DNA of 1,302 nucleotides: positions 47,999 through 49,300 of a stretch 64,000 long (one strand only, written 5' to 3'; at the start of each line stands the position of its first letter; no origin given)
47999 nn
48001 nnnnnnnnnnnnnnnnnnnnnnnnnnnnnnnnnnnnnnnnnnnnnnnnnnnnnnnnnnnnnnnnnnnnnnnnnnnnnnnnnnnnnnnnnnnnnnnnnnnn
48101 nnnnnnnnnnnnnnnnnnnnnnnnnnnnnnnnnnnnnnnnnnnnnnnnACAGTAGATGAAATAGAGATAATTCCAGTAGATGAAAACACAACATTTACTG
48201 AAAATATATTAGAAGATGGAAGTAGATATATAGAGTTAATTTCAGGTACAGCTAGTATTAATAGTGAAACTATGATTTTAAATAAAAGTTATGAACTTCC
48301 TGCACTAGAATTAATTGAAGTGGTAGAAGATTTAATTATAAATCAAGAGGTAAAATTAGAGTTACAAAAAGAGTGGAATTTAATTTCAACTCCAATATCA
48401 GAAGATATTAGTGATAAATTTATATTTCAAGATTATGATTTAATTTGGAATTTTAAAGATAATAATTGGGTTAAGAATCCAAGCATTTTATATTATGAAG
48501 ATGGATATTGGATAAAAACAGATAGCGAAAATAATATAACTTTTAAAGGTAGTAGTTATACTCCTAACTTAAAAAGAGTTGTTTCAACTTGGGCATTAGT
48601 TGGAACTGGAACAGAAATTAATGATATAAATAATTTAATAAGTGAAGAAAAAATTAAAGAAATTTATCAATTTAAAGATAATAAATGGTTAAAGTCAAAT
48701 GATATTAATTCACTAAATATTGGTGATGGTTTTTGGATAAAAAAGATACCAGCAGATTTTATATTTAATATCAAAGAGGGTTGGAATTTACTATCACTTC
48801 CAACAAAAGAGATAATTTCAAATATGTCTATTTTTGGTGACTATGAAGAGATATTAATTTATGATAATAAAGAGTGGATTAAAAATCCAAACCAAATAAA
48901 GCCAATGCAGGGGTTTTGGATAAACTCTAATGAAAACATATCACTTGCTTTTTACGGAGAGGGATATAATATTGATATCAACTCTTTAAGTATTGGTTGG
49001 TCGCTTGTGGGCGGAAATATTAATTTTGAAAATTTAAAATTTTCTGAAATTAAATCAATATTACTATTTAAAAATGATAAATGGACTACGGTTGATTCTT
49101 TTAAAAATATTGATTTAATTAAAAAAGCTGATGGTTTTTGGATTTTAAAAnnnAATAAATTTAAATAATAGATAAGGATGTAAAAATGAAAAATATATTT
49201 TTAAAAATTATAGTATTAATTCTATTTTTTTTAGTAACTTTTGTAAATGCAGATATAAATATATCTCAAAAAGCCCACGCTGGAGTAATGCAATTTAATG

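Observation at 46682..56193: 2,487-bp near-perfect direct repeat gives two giant surface genes the same 820-aa tail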

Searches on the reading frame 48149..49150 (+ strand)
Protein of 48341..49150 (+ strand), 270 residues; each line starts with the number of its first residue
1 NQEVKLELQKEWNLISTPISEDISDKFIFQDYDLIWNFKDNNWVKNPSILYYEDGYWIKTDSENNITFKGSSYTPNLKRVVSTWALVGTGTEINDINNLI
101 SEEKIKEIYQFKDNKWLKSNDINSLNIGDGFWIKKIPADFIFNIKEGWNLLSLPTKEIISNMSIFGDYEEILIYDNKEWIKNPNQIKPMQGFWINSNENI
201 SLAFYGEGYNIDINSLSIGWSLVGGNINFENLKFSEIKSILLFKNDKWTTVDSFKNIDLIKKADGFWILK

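Call 41: find_homologous_proteins(query=window:48341-49150:+, max_evalue=0.001)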
Query window:48341-49150:+ (270 aa): 1 proteins with E <= 0.001 among 1323 candidates.
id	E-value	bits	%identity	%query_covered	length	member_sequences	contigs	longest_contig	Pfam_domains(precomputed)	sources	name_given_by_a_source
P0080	3.9e-12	64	30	49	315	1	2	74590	-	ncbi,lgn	-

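Call 61: predict_structure(alignment_id=A4)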
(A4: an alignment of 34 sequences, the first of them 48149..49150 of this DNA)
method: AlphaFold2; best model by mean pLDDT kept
length: 334 residues; sequences in the alignment: 34
mean_pLDDT: 93.2   pTM: 0.76
mean pLDDT of the five models: 93.2, 93.0, 92.7, 92.7, 92.0
residues with pLDDT >= 90: 292; 70-90: 32; 50-70: 8; < 50: 2
segments of 3 or more residues with pLDDT < 50: none
pLDDT, mean of each block of 10 residues (from residue 1): 81 96 90 96 97 65 84 97 95 95 95 97 97 95 95 97 94 96 94 98 96 97 94 97 97 98 96 93 96 80 95 88 93 96
secondary structure, 60 per line:
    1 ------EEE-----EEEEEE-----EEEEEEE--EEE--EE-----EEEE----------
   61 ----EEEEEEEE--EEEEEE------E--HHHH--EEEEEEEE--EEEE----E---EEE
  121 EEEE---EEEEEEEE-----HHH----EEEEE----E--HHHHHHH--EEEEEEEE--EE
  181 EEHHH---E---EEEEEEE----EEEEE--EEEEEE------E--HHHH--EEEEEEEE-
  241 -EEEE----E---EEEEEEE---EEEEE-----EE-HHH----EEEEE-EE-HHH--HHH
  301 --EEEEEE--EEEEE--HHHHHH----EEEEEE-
elements in order: E7-9 E15-20 E26-32 E35-37 E47-50 E65-72 E75-80 H90-93 E96-103 E106-109 E118-124 E128-135 E148-152 H160-166 E169-176 E179-182 E193-199 E204-208 E211-216 H226-229 E232-239 E242-245 E254-260 E264-268 E284-288 E303-308 E311-315 H318-323 E328-333
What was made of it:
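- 47996..48262 (+): Basic 'STR' module 2, also called the pre-terminal module (tail residues 439-527). The copy-2 equivalent is 55021-55287. The end of this module lies in the high-confidence AF2 model (call 61).
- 48350..48751 (+): W-rich terminal unit 1 (tail residues 557-690; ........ ... W.F...W..NP ... G.GFWIK). The copy-2 equivalent is 55375-55776. AF2 pLDDT 93 (call 61).
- On Type V autotransporter: The terminal 334 aa model confidently as small strand-and-helix units, not a barrel (call 61).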

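Call 63: fold_search(model_id=the predicted structure, library=pdb)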
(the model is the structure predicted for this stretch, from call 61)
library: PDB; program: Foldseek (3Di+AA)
matches with E <= 10: 422; with E <= 0.001: 0
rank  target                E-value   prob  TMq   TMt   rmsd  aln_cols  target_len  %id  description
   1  7u1h_C                1.3e-02  0.23  0.15  0.14  21.8       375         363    9  Crystal structure of Lens culinaris vicilin (released 2022-03-09)
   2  3smh_F                1.4e-02  0.21  0.14  0.13  18.9       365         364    9  Crystal structure of major peanut allergen Ara h 1 (released 2012-02-15)
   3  1ipj_A                1.5e-02  0.30  0.16  0.15  17.3       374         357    9  CRYSTAL STRUCTURES OF RECOMBINANT AND NATIVE SOYBEAN BETA-CONGLYCININ BETA HOMOTRIMERS COMPLEXES WITH N-ACETYL-D-GLUCO (released 2002-05-16)
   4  3smh_B                3.1e-02  0.20  0.14  0.13  17.1       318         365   10  Crystal structure of major peanut allergen Ara h 1 (released 2012-02-15)
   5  7u1i_C                3.3e-02  0.23  0.16  0.15  18.8       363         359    8  Crystal structure of Pisum sativum vicilin (released 2022-03-16)
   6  8vse_A                3.3e-02  0.08  0.09  0.09  35.6       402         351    6  Cryo-EM structure of human CD45 extracellular region in complex with adenoviral protein E3/49K (released 2024-11-06)
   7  4aqb_A                3.5e-02  0.08  0.10  0.10  26.4       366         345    9  MBL-Ficolin Associated Protein-1, MAP-1 aka MAP44 (released 2012-08-08)
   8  2cau                  5.2e-02  0.20  0.16  0.15  18.4       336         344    9  CANAVALIN FROM JACK BEAN (released 1998-11-25)
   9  7u1i_A                5.8e-02  0.20  0.17  0.16  17.1       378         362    8  Crystal structure of Pisum sativum vicilin (released 2022-03-16)
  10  6v7j_C                5.8e-02  0.12  0.14  0.13  19.3       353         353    8  The C2221 crystal form of canavalin at 173 K (released 2020-02-19)
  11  5e1r_B                7.1e-02  0.11  0.12  0.12  16.4       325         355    8  Crystal structure of pecan (carya illinoinensis) vicilin, a new food allergen (released 2016-08-10)
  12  9eui_Q                7.4e-02  0.08  0.11  0.05  25.6       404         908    7  Cryo-EM structure of Staphylococcus aureus bacteriophage phi812 baseplate in the post-contraction state - complete (released 2025-04-09)
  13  6f1c_D                7.4e-02  0.06  0.09  0.10  22.8       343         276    6  C1rC1s complex (released 2018-01-17)
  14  1uij_A                1.1e-01  0.14  0.16  0.15  17.5       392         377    9  Crystal Structure Of Soybean beta-Conglycinin Beta Homotrimer (I122M/K124W) (released 2004-07-16)
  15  5fmv_A                1.1e-01  0.07  0.10  0.09  39.9       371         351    8  Crystal structure of human CD45 extracellular region, domains d1-d4 (released 2016-03-23)
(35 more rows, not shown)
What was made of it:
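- Tried and rejected: Foldseek of the high-confidence terminal model against the PDB gave nothing at E<1e-3; the best hits were cupins/vicilins at TM ~0.15 (call 63).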

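Call 66: fold_search(model_id=the predicted structure, library=viral)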
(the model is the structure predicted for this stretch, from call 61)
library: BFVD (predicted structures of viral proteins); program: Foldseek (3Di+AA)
matches with E <= 10: 614; with E <= 0.001: 1
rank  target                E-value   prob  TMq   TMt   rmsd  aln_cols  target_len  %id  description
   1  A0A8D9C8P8            2.0e-04  1.00  0.33  0.20  16.6       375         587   12  Putative hemin binding protein [uncultured marine phage]
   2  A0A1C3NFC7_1          1.8e-03  0.12  0.08  0.05  36.7       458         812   11  (no name in the UniProt tables at hand)
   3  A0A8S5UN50            1.2e-02  0.16  0.12  0.08  18.8       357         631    7  Uncharacterized protein [Siphoviridae sp. ctzr51]
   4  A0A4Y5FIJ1            1.2e-02  0.14  0.11  0.07  23.6       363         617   10  Tail protein / putative RBP [Lactobacillus phage SAC12B]
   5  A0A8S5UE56            1.2e-02  0.06  0.08  0.04  28.4       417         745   12  Uncharacterized protein [Siphoviridae sp. ctGQT3]
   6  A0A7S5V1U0            3.0e-02  0.08  0.11  0.05  24.4       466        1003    9  (no name in the UniProt tables at hand)
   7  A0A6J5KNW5            3.4e-02  0.07  0.11  0.04  26.9       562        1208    8  DUF4815 domain-containing protein [uncultured Caudovirales phage]
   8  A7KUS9                4.1e-02  0.11  0.12  0.06  24.8       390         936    9  (no name in the UniProt tables at hand)
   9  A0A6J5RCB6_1          4.3e-02  0.04  0.08  0.04  28.9       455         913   10  Fibronectin type III [uncultured Caudovirales phage]
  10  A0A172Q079            5.1e-02  0.13  0.12  0.11  21.3       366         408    9  Uncharacterized protein [Acinetobacter phage vB_AbaM_ME3]
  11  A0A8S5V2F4            5.1e-02  0.08  0.11  0.06  34.4       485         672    9  Uncharacterized protein [CrAss-like virus sp. ctelJ1]
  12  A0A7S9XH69            5.1e-02  0.06  0.11  0.07  22.0       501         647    8  BIG2 domain-containing protein [Enterococcus phage EFGrNG]
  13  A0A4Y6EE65            5.1e-02  0.05  0.09  0.06  41.5       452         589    8  Minor tail protein [Microbacterium phage TinyTimothy]
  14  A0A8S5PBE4            5.3e-02  0.05  0.10  0.05  30.6       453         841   10  Distal tail protein [Myoviridae sp. ct2Pw37]
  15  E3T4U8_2              5.6e-02  0.09  0.14  0.06  30.6       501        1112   12  Uncharacterized protein [Cafeteria roenbergensis virus (strain BV-PW1)]
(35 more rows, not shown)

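Call 78: search_protein_families(library=pfam, alignment_id=A4, max_evalue=1)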
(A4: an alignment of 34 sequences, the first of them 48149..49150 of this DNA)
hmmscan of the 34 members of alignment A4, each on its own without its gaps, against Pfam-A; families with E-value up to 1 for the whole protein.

A. member 1, window:48149-49150:+ (334 aa): 3 families
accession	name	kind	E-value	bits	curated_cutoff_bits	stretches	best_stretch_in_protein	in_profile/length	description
PF06819.16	Arc_PepC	-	0.12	13.1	23.4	0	55-104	15-64/110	Archaeal Peptidase A24 C-terminal Domain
PF23467.1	WWE_5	-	0.28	12.3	24.9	0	233-252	8-27/80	WWE domain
PF17834.7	GHD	-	0.32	11.2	34.5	0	256-282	15-43/57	Beta-sandwich domain in beta galactosidase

B. families by the number of members that match (of 34 scanned): 18 families
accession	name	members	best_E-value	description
PF08410.15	DUF1737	3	0.00041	Domain of unknown function (DUF1737)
PF01737.22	Ycf9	2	0.041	YCF9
PF23467.1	WWE_5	2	0.09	WWE domain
PF13205.12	Big_5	1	1.6e-10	Bacterial Ig-like domain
PF09693.15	Phage_XkdX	1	0.0036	Phage uncharacterised protein (Phage_XkdX)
PF04338.18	DUF481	1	0.024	Protein of unknown function, DUF481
PF18938.6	aRib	1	0.033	Atypical Rib domain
PF16403.11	Bact_surface_Ig-like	1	0.035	Bacterial surface protein, Ig-like domain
PF18994.6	Prophage_tailD1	1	0.051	Prophage endopeptidase tail N-terminal domain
PF21621.3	MPI_cupin_dom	1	0.07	Mannose-6-phosphate isomerase, cupin domain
PF10413.14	Rhodopsin_N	1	0.1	Amino terminal of the G-protein receptor rhodopsin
PF15418.12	DUF4625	1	0.1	Domain of unknown function (DUF4625)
PF06819.16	Arc_PepC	1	0.12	Archaeal Peptidase A24 C-terminal Domain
PF03442.20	CBM_X2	1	0.12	Carbohydrate binding domain X2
PF01987.23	AIM24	1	0.13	Mitochondrial biogenesis AIM24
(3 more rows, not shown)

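Call 86: search_solved_structures(query=A4, max_evalue=1)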
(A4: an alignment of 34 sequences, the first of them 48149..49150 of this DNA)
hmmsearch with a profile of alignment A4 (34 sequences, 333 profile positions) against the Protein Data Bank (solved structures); distinct sequences matched with E-value up to 1: 2.
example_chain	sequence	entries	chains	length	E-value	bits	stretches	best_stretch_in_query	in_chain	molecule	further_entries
4mpz_A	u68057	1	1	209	0.042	16.3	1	7-80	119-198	Sas-4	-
4by2_A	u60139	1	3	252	0.058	15.8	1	7-80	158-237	ANASTRAL SPINDLE 2, SAS 4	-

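Call 93: find_homologous_proteins(query=A4, max_evalue=0.00001)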
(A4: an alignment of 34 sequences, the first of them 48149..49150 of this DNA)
Query A4 (34 sequences) (334 aa, profile of the alignment): 31 proteins with E <= 0.00001 among 8000 candidates.
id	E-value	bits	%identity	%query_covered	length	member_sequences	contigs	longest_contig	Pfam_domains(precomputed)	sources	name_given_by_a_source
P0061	9.6e-37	145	32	55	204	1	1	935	-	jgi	-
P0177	1.1e-30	125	29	49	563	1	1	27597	PF00188.33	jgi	-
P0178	2.8e-17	81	30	38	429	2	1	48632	-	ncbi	ncbi:exported hypothetical protein [Candidatus Magnetomoraceae bacterium gMMP-13]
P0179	4.1e-15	74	24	43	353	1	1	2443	-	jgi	-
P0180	6.8e-15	73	34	25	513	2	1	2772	PF13229.13,PF28492.1,PF05048.20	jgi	-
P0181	3.6e-14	71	25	43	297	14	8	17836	PF00041.28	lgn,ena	-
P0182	1.1e-11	63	19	42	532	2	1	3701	-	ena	-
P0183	1.4e-10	59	25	39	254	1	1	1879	-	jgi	jgi:hypothetical protein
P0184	7.6e-10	57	30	24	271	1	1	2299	PF00801.27,PF18911.7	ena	-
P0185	4.1e-9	54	27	37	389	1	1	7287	-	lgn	-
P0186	5.9e-9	54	22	26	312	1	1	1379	-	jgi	jgi:hypothetical protein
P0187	6.9e-9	53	21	38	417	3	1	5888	PF06739.18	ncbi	ncbi:MAG: SBBP repeat-containing protein [Candidatus Bathyarchaeia archaeon]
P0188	7.8e-9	53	35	25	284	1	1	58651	-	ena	-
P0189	1.2e-8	53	29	26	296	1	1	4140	-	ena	-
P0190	2.2e-8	52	29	28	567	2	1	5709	PF21027.4,PF22352.3,PF17963.8,PF18911.7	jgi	-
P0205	4.2e-6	44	25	25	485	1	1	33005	PF18962.8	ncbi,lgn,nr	ncbi:MAG: T9SS type A sorting domain-containing protein [Bacteroidota bacterium]|nr:T9SS type A sort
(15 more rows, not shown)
